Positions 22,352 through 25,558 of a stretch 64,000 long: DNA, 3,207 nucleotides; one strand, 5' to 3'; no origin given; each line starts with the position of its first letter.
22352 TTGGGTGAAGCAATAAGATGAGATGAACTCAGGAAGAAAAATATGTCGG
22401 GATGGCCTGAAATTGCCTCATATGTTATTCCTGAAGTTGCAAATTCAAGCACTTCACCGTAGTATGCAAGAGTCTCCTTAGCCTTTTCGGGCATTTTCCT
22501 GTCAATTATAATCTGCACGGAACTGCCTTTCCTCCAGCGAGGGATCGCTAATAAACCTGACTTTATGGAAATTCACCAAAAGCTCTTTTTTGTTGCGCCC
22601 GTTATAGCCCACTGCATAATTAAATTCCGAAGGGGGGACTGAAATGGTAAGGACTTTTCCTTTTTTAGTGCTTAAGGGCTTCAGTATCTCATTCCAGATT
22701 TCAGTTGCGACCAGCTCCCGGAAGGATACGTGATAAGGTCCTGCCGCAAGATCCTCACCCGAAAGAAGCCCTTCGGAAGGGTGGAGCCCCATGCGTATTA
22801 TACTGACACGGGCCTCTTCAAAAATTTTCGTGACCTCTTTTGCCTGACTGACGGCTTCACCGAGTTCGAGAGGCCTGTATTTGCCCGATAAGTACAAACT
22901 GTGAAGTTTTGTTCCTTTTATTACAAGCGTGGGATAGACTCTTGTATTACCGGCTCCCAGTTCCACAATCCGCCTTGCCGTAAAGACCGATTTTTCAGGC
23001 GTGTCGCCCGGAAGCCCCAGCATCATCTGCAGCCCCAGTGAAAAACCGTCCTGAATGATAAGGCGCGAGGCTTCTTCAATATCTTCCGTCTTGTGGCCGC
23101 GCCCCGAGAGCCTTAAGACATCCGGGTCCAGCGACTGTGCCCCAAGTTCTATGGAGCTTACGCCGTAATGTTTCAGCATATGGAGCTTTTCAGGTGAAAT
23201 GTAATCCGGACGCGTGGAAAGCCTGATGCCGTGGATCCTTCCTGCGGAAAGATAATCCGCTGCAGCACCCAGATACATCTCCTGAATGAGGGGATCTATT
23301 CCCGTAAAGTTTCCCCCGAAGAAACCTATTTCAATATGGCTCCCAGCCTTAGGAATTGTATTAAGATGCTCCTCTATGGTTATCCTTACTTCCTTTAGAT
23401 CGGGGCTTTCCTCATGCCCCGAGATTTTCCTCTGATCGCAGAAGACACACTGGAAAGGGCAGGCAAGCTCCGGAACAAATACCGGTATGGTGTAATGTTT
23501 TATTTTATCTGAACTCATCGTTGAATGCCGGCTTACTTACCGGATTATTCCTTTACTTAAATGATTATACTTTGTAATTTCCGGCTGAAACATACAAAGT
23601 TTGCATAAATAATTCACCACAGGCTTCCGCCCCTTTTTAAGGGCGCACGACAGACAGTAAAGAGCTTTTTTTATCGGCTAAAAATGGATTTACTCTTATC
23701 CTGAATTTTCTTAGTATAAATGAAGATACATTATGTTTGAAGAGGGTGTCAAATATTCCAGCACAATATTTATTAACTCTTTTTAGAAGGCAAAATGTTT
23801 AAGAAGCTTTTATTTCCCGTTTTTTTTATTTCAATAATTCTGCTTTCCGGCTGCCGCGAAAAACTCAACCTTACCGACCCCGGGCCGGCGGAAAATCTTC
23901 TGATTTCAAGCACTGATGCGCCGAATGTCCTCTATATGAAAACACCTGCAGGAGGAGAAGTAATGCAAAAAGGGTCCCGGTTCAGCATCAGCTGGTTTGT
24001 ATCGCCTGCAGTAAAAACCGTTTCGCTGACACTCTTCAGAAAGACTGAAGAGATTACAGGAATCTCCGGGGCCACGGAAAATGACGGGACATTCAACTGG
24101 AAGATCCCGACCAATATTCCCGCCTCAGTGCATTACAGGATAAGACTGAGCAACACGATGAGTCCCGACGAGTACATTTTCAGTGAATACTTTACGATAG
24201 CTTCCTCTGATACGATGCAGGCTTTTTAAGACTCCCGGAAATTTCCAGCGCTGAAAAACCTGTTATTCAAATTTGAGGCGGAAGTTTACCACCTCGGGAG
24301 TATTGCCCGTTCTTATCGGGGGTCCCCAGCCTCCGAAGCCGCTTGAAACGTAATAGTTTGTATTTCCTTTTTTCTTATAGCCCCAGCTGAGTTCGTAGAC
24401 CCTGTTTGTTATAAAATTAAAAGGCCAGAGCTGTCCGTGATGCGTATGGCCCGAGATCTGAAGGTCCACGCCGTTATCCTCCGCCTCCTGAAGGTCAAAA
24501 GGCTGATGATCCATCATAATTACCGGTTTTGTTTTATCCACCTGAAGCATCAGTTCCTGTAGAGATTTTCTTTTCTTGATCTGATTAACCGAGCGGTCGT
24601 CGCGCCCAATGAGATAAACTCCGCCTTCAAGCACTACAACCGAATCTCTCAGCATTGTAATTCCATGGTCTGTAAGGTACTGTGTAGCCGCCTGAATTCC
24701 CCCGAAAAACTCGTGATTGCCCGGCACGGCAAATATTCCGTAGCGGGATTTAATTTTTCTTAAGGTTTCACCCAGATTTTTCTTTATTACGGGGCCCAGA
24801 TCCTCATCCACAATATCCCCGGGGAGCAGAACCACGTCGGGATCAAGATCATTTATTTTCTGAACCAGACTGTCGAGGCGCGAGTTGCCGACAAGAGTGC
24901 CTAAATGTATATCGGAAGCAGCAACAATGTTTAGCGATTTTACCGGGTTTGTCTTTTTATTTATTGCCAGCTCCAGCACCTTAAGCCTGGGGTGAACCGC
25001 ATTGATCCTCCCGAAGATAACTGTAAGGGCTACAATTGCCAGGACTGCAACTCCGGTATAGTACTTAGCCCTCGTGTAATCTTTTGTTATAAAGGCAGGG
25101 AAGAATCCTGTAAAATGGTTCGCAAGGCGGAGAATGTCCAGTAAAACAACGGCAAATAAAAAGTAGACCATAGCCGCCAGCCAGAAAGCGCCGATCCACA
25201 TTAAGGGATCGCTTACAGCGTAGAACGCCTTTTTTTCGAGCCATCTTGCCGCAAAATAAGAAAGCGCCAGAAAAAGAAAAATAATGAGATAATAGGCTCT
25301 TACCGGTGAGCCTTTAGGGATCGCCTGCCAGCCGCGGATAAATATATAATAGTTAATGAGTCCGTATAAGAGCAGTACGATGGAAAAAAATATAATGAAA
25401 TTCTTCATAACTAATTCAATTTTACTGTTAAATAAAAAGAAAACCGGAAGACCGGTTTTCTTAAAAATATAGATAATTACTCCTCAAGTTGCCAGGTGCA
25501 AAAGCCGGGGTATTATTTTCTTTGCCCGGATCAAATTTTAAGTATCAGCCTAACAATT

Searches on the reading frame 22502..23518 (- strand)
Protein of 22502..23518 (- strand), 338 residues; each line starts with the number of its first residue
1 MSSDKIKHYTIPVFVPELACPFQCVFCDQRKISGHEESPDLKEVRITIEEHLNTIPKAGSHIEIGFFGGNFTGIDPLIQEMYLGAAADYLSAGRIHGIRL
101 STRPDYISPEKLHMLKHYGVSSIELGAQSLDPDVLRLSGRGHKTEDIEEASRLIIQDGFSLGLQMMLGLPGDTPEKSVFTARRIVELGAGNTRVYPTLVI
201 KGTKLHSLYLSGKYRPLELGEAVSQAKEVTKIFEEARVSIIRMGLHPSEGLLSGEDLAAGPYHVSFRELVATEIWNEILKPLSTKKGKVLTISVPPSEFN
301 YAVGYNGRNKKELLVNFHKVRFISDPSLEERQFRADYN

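Call 12: search_protein_families(library=pfam, proteins=[window:22502-23518:-], max_evalue=0.01)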
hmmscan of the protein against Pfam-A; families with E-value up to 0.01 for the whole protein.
window:22502-23518:- (338 aa): 2 families
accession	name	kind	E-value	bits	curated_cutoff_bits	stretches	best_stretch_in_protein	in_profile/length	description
PF04055.27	Radical_SAM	-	6.2e-20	72.5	29.5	1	19-176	6-158/166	Radical SAM superfamily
PF16199.10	Radical_SAM_C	-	1.1e-14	54.7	31.9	1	193-274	5-83/85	Radical_SAM C-terminal domain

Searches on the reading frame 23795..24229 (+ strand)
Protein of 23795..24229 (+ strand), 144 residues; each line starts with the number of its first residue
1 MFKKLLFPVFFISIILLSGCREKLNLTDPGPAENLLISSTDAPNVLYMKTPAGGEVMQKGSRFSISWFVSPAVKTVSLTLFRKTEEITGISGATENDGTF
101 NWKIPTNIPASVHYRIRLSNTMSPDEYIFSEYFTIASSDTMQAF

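Call 12: search_protein_families(library=pfam, proteins=[window:23795-24229:+], max_evalue=0.01)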
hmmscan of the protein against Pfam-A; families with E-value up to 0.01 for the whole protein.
window:23795-24229:+ (144 aa): 1 family
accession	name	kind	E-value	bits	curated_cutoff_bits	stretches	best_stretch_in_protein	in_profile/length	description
PF10342.15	Kre9_KNH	-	5.2e-11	43.6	24.6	1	50-135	1-94/94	Kre9/KNH-like N-terminal Ig-like domain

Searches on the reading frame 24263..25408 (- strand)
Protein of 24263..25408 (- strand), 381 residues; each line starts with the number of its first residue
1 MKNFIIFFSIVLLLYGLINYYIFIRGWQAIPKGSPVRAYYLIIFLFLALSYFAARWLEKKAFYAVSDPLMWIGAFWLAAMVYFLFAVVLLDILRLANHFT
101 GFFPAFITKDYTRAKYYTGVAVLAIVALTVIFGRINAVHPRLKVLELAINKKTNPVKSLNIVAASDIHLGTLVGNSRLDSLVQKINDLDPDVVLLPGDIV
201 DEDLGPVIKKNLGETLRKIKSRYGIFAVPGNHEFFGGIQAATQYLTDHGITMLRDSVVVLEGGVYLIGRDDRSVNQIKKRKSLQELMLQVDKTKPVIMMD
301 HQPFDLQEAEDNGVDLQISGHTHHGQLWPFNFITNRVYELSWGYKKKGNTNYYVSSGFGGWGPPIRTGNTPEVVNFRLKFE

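Call 12: search_protein_families(library=pfam, proteins=[window:24263-25408:-], max_evalue=0.01)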
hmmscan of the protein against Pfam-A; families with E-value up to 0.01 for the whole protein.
window:24263-25408:- (381 aa): 2 families
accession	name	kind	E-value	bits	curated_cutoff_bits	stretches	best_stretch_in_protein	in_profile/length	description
PF00149.33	Metallophos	-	2.1e-17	64.6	21.5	1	160-324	2-190/191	Calcineurin-like phosphoesterase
PF12850.12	Metallophos_2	-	2e-05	25.1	27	1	160-324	2-118/154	Calcineurin-like phosphoesterase superfamily domain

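Call 15: find_encoding_contigs(protein=window:24263-25408:-, flank=6000, max_places=8)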
Protein window:24263-25408:- (381 aa): 1 contig read that carries it; 1 place shown.
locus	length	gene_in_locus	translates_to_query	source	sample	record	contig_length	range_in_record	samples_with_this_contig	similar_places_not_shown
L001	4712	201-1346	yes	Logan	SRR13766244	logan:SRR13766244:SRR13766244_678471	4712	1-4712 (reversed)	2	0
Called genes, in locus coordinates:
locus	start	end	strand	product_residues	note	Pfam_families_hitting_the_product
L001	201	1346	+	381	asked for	PF00149:Metallophos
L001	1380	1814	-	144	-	PF10342:Kre9_KNH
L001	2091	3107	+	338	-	PF04055:Radical_SAM, PF16199:Radical_SAM_C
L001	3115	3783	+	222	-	PF21778:DUF6873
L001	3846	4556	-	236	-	-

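Call 35: find_related_loci(query=window:24263-25408:-, collection=metagenome_contigs, flank=6000)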
Query window:24263-25408:- (381 aa) in metagenome_contigs; peptide patterns used: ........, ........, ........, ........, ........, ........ (x = any residue, [..] = any of these).
461 stretches matched a pattern; 125 encode a relative of the query (tblastn E <= 1e-3); the best 80 are kept; 80 distinct loci.
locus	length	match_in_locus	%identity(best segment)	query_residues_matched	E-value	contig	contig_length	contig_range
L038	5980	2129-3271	62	2-380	5e-167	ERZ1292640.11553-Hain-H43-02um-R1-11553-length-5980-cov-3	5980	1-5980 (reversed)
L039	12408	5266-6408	61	2-381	4e-160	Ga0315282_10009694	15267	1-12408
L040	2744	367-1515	62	1-381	4e-169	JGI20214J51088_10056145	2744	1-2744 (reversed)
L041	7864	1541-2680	59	3-380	3e-153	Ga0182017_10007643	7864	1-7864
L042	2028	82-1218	57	4-381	1e-162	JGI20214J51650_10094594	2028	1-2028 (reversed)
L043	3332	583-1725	58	2-381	8e-155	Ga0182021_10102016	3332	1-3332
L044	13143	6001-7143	59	3-381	8e-148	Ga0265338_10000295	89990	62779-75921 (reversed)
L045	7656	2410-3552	58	3-381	1e-147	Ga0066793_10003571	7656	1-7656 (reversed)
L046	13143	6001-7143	59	3-381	2e-147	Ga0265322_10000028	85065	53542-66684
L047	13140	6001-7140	58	3-380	6e-147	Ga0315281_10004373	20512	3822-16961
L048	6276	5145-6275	56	3-378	3e-147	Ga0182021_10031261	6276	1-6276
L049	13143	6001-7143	60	3-381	3e-146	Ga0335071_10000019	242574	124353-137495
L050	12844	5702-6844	59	3-381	5e-146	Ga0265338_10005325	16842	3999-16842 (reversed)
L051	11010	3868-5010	56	3-381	1e-144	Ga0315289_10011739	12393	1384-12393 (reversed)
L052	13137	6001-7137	56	2-380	9e-144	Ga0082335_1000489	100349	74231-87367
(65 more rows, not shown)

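Call 43: find_homologous_proteins(query=window:24263-25408:-, max_evalue=1e-60)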
Query window:24263-25408:- (381 aa): 4863 proteins with E <= 1e-60 among 8000 candidates; the best 120 are listed.
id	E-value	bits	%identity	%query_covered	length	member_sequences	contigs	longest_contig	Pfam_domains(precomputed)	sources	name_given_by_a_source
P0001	2.0e-255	865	100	100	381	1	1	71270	PF00149.34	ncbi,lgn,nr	ncbi:MAG TPA: metallophosphoesterase [Ignavibacteriales bacterium]|nr:metallophosphoesterase [Ignavi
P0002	2.3e-234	796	89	100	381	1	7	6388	PF12850.13,PF00149.34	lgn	-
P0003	4.1e-234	795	88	100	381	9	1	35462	PF00149.34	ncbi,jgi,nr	ncbi:MAG: metallophosphoesterase [Ignavibacteria bacterium]|jgi:predicted MPP superfamily phosphohyd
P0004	7.6e-234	794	89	100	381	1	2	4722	PF12850.13,PF00149.34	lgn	-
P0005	2.0e-233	793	89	100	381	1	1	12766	PF12850.13,PF00149.34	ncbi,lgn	ncbi:MAG: metallophosphoesterase [Syntrophomonadaceae bacterium]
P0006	1.2e-225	767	87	100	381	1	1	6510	PF12850.13,PF00149.34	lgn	-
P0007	7.2e-225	765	86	100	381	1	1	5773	PF12850.13,PF00149.34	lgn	-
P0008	6.5e-221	752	83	100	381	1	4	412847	PF12850.13,PF00149.34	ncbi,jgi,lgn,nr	ncbi:MAG: metallophosphoesterase [Ignavibacteria bacterium]|jgi:predicted MPP superfamily phosphohyd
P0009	5.6e-193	660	74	99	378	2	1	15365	PF12850.13,PF00149.34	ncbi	ncbi:MAG: metallophosphoesterase [Ignavibacteriales bacterium]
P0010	3.0e-185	634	70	100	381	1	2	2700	PF00149.34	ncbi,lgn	ncbi:MAG: metallophosphoesterase [Methanococcaceae archaeon]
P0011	6.1e-183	627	68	100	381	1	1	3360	PF00149.34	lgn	-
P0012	1.3e-178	612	70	100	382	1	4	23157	PF00149.34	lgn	-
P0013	2.0e-176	605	67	100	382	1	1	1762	PF00149.34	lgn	-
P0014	6.5e-175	600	66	100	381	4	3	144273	PF00149.34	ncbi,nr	ncbi:MAG: metallophosphoesterase [Bacteroidota bacterium]|nr:metallophosphoesterase [Bacteroidota ba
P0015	5.0e-173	594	65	100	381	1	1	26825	PF00149.34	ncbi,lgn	ncbi:MAG: metallophosphoesterase [Bacillota bacterium]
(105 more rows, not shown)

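Call 44: find_encoding_contigs(protein=P0003, flank=5000, max_places=3)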
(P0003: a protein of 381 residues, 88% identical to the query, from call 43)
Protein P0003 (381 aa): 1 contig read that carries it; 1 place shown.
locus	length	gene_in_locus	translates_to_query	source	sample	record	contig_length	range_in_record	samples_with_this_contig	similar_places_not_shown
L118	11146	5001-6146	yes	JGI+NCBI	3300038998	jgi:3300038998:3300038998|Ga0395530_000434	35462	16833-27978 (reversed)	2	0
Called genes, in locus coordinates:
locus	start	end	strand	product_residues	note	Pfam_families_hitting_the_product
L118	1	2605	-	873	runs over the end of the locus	PF00133:tRNA-synt_1, PF09334:tRNA-synt_1g (weak), PF13603:tRNA-synt_1_2, PF09334:tRNA-synt_1g, PF00133:tRNA-synt_1, PF08264:Anticodon_1, PF10458:Val_tRNA-synt_C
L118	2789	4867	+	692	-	PF02629:CoA_binding, PF13380:CoA_binding_2, PF13607:Succ_CoA_lig, PF19045:Ligase_CoA_2, PF13549:ATP-grasp_5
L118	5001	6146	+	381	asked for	PF00149:Metallophos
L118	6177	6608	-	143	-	PF10342:Kre9_KNH (weak)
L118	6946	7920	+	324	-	PF04055:Radical_SAM, PF16199:Radical_SAM_C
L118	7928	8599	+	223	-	PF21778:DUF6873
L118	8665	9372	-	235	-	PF13577:SnoaL_4 (weak), PF14534:DUF4440, PF12680:SnoaL_2 (weak)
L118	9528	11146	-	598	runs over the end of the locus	PF00149:Metallophos, PF02872:5_nucleotid_C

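Call 45: find_encoding_contigs(protein=P0005, flank=5000, max_places=3)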
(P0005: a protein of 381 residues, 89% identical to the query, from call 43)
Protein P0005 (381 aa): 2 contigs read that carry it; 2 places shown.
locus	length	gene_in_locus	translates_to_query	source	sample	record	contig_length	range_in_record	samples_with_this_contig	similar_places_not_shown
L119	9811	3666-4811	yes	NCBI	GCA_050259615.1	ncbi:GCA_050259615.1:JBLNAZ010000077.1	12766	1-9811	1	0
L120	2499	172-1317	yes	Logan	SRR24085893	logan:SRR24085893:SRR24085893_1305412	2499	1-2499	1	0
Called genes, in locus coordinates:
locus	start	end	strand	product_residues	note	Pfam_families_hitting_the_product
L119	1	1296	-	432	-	PF00133:tRNA-synt_1, PF09334:tRNA-synt_1g, PF13603:tRNA-synt_1_2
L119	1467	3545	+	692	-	PF02629:CoA_binding, PF13380:CoA_binding_2, PF13607:Succ_CoA_lig, PF19045:Ligase_CoA_2, PF13549:ATP-grasp_5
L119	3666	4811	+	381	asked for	PF00149:Metallophos, PF12850:Metallophos_2 (weak)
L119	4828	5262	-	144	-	PF10342:Kre9_KNH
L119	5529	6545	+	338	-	PF04055:Radical_SAM, PF16199:Radical_SAM_C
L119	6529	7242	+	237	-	PF21778:DUF6873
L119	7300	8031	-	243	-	PF13577:SnoaL_4 (weak), PF12680:SnoaL_2 (weak), PF14534:DUF4440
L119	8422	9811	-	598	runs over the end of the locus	PF00149:Metallophos, PF02872:5_nucleotid_C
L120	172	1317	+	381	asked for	PF00149:Metallophos, PF12850:Metallophos_2 (weak)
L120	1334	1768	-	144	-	PF10342:Kre9_KNH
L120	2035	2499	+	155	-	?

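Call 46: find_encoding_contigs(protein=P0008, flank=5000, max_places=3)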
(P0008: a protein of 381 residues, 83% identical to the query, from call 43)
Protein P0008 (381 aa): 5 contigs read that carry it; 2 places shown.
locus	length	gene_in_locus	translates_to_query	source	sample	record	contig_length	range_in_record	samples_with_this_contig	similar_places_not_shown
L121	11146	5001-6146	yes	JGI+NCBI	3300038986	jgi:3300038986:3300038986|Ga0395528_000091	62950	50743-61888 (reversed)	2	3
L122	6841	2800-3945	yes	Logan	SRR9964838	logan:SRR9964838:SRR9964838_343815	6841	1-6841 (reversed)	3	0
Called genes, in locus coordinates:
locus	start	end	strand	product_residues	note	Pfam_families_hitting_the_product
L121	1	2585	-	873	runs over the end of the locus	PF00133:tRNA-synt_1, PF09334:tRNA-synt_1g (weak), PF13603:tRNA-synt_1_2, PF09334:tRNA-synt_1g, PF00133:tRNA-synt_1, PF08264:Anticodon_1, PF10458:Val_tRNA-synt_C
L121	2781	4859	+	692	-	PF02629:CoA_binding, PF13380:CoA_binding_2, PF13607:Succ_CoA_lig, PF19045:Ligase_CoA_2, PF13549:ATP-grasp_5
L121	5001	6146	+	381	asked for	PF00149:Metallophos, PF12850:Metallophos_2 (weak)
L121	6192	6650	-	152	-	PF10342:Kre9_KNH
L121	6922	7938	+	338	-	PF04055:Radical_SAM, PF16199:Radical_SAM_C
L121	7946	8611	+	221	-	PF21778:DUF6873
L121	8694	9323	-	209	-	PF14534:DUF4440, PF12680:SnoaL_2 (weak)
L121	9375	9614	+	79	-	-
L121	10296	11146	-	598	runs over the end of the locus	PF00149:Metallophos, PF02872:5_nucleotid_C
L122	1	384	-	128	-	?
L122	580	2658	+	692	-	PF02629:CoA_binding, PF13380:CoA_binding_2, PF13607:Succ_CoA_lig, PF19045:Ligase_CoA_2, PF13549:ATP-grasp_5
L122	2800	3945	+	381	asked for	PF00149:Metallophos, PF12850:Metallophos_2 (weak)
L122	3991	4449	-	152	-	PF10342:Kre9_KNH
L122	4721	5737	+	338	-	PF04055:Radical_SAM, PF16199:Radical_SAM_C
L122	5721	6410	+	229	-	PF21778:DUF6873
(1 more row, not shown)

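Call 47: find_encoding_contigs(protein=P0009, flank=5000, max_places=3)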
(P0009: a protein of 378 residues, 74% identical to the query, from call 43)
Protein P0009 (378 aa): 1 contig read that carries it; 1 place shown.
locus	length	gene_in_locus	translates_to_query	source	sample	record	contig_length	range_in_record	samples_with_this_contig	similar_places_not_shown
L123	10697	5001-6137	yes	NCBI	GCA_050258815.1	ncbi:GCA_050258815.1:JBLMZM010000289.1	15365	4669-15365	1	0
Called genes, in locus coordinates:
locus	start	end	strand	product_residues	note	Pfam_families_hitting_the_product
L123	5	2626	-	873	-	PF00133:tRNA-synt_1, PF09334:tRNA-synt_1g (weak), PF13603:tRNA-synt_1_2, PF09334:tRNA-synt_1g, PF00133:tRNA-synt_1, PF08264:Anticodon_1, PF10458:Val_tRNA-synt_C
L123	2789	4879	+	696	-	PF02629:CoA_binding, PF13380:CoA_binding_2, PF13607:Succ_CoA_lig, PF19045:Ligase_CoA_2, PF13549:ATP-grasp_5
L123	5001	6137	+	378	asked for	PF00149:Metallophos, PF12850:Metallophos_2 (faint)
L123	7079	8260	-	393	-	PF00072:Response_reg, PF00512:HisKA, PF02518:HATPase_c, PF13589:HATPase_c_3 (weak)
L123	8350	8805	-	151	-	PF00072:Response_reg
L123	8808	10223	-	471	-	PF00989:PAS, PF13188:PAS_8 (weak), PF08448:PAS_4, PF13426:PAS_9, PF08447:PAS_3, PF00512:HisKA, PF02518:HATPase_c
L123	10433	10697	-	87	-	PF10342:Kre9_KNH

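Call 50: find_encoding_contigs(protein=P0008, flank=10000, max_places=1)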
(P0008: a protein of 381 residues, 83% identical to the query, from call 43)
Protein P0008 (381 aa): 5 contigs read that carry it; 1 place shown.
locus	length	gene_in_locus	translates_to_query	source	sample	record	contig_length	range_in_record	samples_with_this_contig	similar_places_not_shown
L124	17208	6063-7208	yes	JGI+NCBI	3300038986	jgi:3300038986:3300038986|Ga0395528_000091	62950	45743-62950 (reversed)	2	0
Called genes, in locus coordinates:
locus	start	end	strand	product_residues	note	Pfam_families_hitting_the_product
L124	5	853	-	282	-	PF04024:PspC, PF18917:LiaI-LiaF-like_TM1 (weak), PF04024:PspC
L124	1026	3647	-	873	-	PF00133:tRNA-synt_1, PF09334:tRNA-synt_1g (weak), PF13603:tRNA-synt_1_2, PF09334:tRNA-synt_1g, PF00133:tRNA-synt_1, PF08264:Anticodon_1, PF10458:Val_tRNA-synt_C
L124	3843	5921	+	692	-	PF02629:CoA_binding, PF13380:CoA_binding_2, PF13607:Succ_CoA_lig, PF19045:Ligase_CoA_2, PF13549:ATP-grasp_5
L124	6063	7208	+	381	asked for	PF00149:Metallophos, PF12850:Metallophos_2 (weak)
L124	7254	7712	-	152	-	PF10342:Kre9_KNH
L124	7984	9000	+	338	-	PF04055:Radical_SAM, PF16199:Radical_SAM_C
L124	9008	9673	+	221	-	PF21778:DUF6873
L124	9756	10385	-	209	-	PF14534:DUF4440, PF12680:SnoaL_2 (weak)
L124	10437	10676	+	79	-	-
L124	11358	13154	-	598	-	PF00149:Metallophos, PF02872:5_nucleotid_C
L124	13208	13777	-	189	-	PF00881:Nitroreductase (weak), PF14512:TM1586_NiRdase (faint), PF00881:Nitroreductase (weak)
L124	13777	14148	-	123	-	-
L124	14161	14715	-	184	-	PF28549:NDPSase_N (weak), PF00293:NUDIX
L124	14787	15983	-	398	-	-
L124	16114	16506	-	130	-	PF04314:LpqE-like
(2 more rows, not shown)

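Call 51: find_encoding_contigs(protein=P0003, flank=10000, max_places=1)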
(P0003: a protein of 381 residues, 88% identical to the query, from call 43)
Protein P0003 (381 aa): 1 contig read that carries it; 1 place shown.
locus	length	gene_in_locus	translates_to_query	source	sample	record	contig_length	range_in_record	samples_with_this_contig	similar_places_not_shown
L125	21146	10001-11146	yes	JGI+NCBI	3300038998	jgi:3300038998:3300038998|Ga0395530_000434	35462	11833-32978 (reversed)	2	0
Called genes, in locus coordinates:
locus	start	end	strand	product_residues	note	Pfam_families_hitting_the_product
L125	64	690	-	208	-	-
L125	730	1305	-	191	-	-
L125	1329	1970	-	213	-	-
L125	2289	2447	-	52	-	-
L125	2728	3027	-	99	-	PF05016:ParE_toxin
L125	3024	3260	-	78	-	PF09720:Unstab_antitox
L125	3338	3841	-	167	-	-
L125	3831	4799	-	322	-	PF04024:PspC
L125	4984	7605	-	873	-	PF00133:tRNA-synt_1, PF09334:tRNA-synt_1g (weak), PF13603:tRNA-synt_1_2, PF09334:tRNA-synt_1g, PF00133:tRNA-synt_1, PF08264:Anticodon_1, PF10458:Val_tRNA-synt_C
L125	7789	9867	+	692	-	PF02629:CoA_binding, PF13380:CoA_binding_2, PF13607:Succ_CoA_lig, PF19045:Ligase_CoA_2, PF13549:ATP-grasp_5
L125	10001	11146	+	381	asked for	PF00149:Metallophos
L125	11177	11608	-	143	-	PF10342:Kre9_KNH (weak)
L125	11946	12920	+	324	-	PF04055:Radical_SAM, PF16199:Radical_SAM_C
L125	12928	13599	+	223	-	PF21778:DUF6873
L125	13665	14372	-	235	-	PF13577:SnoaL_4 (weak), PF14534:DUF4440, PF12680:SnoaL_2 (weak)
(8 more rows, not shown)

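Call 92: list_cluster_members(proteins=[P0001, P0122, P0124])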
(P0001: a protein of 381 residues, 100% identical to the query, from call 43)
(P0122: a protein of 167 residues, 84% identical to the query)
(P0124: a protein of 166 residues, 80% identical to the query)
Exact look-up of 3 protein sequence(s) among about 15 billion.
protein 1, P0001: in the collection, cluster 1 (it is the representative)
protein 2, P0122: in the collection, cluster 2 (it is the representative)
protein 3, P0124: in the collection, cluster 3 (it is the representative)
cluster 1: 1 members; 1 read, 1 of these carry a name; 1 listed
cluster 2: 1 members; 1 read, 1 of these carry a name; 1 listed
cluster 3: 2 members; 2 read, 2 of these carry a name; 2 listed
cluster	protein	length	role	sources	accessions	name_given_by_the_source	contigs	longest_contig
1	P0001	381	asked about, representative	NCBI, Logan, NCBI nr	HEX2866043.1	MAG TPA: metallophosphoesterase [Ignavibacteriales bacterium] | metallophosphoesterase [Ignavibacteriales bacterium]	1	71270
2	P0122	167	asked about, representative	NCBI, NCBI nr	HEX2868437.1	MAG TPA: IS200/IS605 family transposase [Ignavibacteriales bacterium] | IS200/IS605 family transposase [Ignavibacteriales bacterium]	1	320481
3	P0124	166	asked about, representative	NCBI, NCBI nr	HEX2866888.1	MAG TPA: IS200/IS605 family transposase [Ignavibacteriales bacterium] | IS200/IS605 family transposase [Ignavibacteriales bacterium]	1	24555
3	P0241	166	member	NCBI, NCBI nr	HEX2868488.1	MAG TPA: IS200/IS605 family transposase [Ignavibacteriales bacterium] | IS200/IS605 family transposase [Ignavibacteriales bacterium]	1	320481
